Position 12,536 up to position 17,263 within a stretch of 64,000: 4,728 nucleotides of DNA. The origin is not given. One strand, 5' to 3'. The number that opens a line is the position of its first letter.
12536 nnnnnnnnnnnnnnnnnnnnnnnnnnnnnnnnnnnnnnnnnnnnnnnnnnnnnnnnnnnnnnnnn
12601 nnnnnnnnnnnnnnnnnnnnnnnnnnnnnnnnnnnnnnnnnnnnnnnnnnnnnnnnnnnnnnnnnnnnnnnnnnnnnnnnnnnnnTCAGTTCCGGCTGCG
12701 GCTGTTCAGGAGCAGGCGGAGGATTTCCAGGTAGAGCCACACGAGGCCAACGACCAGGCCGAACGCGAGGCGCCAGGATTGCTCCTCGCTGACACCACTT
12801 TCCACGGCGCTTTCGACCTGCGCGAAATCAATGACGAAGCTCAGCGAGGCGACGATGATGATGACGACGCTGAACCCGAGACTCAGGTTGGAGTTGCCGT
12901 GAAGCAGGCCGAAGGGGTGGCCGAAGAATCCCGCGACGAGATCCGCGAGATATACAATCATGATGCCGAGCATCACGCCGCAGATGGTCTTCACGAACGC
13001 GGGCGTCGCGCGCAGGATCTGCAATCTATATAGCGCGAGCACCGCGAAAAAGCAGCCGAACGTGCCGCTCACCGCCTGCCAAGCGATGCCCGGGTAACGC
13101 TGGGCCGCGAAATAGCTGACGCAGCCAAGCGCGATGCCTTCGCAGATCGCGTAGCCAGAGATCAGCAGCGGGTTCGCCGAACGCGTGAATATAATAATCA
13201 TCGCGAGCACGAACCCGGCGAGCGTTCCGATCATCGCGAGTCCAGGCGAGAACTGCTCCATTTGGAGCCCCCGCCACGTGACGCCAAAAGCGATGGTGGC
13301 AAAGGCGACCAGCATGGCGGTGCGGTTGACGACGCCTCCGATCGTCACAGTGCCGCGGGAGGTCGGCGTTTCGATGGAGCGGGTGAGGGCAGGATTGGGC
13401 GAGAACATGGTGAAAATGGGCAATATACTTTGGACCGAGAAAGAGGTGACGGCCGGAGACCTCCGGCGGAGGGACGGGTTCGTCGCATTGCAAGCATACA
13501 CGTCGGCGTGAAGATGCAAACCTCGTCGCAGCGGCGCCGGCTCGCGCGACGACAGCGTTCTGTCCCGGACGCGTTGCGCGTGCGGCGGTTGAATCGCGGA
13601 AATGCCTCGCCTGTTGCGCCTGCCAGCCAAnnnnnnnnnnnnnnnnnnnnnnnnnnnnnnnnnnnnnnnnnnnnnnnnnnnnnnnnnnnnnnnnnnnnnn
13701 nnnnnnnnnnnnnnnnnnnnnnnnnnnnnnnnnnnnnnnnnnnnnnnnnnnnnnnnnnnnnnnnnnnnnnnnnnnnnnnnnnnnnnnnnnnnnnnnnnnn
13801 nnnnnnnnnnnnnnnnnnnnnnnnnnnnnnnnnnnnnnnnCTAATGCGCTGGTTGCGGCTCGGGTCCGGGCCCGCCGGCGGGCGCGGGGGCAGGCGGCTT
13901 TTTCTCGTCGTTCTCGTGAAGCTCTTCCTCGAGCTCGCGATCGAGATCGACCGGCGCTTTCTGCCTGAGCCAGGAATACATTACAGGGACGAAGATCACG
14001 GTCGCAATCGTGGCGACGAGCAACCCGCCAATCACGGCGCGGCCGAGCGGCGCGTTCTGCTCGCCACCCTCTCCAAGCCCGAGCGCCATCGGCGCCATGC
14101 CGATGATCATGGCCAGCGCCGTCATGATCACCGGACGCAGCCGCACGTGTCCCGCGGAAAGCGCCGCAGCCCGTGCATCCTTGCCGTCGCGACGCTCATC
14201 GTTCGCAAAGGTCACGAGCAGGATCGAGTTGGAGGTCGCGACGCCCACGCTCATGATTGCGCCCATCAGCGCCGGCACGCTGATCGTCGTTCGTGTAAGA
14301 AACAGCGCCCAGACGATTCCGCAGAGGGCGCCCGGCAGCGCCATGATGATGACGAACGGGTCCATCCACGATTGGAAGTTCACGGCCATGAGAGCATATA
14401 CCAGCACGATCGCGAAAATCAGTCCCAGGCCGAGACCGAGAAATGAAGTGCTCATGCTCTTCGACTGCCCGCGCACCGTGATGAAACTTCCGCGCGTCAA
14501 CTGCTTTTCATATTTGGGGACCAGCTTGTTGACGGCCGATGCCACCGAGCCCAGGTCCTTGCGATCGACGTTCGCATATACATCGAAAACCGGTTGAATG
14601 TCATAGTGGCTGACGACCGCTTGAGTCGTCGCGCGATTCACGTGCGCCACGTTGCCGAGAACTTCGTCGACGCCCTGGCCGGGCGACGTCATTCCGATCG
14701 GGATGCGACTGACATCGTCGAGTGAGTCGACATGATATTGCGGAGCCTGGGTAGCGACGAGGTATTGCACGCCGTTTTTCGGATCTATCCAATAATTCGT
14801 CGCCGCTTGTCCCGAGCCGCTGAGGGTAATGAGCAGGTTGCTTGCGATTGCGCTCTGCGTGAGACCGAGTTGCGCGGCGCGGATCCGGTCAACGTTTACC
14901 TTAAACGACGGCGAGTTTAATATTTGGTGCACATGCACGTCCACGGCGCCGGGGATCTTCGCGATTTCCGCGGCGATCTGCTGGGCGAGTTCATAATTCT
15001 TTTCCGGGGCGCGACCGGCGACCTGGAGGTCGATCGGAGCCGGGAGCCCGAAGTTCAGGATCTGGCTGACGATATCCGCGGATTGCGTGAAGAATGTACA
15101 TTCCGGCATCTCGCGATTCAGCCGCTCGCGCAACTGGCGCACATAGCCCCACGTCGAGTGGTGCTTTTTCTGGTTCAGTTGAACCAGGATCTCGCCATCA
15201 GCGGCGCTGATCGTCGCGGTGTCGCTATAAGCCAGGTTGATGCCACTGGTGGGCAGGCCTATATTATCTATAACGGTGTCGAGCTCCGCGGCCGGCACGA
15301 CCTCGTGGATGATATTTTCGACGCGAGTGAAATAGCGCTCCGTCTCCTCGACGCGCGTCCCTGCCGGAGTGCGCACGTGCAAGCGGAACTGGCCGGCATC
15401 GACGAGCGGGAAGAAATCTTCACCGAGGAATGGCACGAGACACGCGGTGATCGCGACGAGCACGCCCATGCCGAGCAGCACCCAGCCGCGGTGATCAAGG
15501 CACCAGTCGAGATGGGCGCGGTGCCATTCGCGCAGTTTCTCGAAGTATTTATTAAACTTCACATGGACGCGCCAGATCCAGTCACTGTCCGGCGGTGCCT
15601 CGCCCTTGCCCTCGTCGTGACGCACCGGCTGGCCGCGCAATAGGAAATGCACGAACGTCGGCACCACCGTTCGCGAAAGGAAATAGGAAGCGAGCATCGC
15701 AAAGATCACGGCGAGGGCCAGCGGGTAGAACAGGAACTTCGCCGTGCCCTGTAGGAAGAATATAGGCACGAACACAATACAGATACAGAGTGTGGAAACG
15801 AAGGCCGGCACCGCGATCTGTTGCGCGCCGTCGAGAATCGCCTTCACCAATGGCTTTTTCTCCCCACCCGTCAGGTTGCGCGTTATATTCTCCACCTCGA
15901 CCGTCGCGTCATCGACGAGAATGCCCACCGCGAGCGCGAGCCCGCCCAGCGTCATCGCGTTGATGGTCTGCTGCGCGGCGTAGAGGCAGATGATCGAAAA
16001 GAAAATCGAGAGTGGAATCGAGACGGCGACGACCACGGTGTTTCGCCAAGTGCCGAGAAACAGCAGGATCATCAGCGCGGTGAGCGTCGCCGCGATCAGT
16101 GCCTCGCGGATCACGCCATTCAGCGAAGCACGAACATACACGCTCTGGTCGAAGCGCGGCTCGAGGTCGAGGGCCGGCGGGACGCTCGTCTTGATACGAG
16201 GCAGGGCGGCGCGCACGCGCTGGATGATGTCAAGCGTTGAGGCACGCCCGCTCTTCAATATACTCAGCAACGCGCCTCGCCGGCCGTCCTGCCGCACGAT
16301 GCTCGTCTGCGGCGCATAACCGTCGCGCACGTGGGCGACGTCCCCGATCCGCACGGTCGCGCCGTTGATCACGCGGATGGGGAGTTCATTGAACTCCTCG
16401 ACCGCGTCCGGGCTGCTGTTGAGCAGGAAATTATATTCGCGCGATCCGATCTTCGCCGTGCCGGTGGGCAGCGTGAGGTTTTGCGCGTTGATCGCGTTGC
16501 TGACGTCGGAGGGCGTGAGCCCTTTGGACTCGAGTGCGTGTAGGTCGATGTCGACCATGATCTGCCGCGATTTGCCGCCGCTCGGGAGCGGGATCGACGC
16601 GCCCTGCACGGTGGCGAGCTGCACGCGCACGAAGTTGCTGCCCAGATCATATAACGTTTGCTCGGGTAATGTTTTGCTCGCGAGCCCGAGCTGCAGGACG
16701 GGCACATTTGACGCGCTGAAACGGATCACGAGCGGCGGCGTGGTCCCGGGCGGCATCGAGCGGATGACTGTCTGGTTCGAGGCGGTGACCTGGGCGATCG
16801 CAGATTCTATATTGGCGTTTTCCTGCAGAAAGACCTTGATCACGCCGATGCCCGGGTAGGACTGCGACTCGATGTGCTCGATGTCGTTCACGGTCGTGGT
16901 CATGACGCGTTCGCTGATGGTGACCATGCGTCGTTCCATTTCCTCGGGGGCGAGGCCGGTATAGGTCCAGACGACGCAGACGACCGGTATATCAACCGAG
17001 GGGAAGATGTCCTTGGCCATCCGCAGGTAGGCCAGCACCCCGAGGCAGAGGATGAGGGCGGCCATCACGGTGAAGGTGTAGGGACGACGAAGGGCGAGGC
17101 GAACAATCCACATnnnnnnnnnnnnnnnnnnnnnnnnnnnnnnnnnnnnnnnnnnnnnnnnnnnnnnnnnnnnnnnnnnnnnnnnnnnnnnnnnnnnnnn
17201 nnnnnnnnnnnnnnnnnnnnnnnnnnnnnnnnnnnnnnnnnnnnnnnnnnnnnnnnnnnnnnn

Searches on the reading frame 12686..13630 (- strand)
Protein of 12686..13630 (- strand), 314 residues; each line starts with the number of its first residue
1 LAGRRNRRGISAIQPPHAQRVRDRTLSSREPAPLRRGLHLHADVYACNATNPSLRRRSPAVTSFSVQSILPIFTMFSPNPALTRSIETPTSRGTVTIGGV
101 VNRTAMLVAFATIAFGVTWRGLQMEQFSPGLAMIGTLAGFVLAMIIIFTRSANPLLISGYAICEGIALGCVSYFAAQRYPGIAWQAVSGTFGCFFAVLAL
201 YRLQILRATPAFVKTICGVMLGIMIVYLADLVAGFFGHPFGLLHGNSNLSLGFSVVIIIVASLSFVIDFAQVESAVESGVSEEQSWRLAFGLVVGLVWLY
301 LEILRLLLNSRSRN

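Call 37: search_protein_families(library=pfam, proteins=[window:12686-13630:-], max_evalue=0.0001)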
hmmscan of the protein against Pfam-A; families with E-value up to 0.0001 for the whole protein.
window:12686-13630:- (314 aa): 1 family
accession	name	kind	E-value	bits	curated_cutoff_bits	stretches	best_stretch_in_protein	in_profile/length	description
PF12811.12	BaxI_1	-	1.8e-65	221.2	26.2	1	79-310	1-231/233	Bax inhibitor 1 like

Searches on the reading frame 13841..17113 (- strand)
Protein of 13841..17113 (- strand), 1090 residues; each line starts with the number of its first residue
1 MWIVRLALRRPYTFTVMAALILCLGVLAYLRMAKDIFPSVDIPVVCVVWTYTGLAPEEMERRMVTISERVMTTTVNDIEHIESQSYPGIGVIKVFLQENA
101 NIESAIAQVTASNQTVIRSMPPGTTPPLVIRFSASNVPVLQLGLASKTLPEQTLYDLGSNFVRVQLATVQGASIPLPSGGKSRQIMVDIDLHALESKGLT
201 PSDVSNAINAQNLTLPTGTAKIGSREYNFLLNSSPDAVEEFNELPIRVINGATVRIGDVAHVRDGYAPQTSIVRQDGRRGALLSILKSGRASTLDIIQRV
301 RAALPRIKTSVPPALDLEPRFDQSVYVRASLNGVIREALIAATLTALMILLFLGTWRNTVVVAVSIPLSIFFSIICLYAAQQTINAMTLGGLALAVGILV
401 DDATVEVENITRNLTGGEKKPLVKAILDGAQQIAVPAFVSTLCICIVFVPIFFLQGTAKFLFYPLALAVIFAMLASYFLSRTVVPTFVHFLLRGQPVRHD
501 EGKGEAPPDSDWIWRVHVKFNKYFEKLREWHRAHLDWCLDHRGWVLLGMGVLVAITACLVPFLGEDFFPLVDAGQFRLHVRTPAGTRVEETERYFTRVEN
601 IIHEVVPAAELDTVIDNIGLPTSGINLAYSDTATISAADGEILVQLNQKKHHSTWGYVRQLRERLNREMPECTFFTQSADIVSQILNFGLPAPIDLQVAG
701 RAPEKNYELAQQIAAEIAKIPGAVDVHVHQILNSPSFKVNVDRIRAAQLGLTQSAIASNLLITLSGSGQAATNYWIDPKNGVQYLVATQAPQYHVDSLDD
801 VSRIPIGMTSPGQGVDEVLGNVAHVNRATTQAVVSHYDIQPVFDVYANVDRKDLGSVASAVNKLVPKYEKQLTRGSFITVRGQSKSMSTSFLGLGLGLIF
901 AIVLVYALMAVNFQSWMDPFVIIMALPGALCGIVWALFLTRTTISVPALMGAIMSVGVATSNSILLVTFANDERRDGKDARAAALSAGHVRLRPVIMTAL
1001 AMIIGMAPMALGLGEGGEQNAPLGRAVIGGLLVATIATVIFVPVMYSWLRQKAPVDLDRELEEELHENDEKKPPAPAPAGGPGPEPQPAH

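Call 37: search_protein_families(library=pfam, proteins=[window:13841-17113:-], max_evalue=0.0001)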
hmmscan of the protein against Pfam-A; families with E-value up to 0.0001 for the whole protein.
window:13841-17113:- (1090 aa): 2 families
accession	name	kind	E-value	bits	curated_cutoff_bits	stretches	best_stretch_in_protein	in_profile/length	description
PF00873.25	ACR_tran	-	2.2e-205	684.9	28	1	3-1048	1-1019/1021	AcrB/AcrD/AcrF family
PF03176.21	MMPL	-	3.2e-06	26.8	20.5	1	894-1062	145-315/333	MMPL family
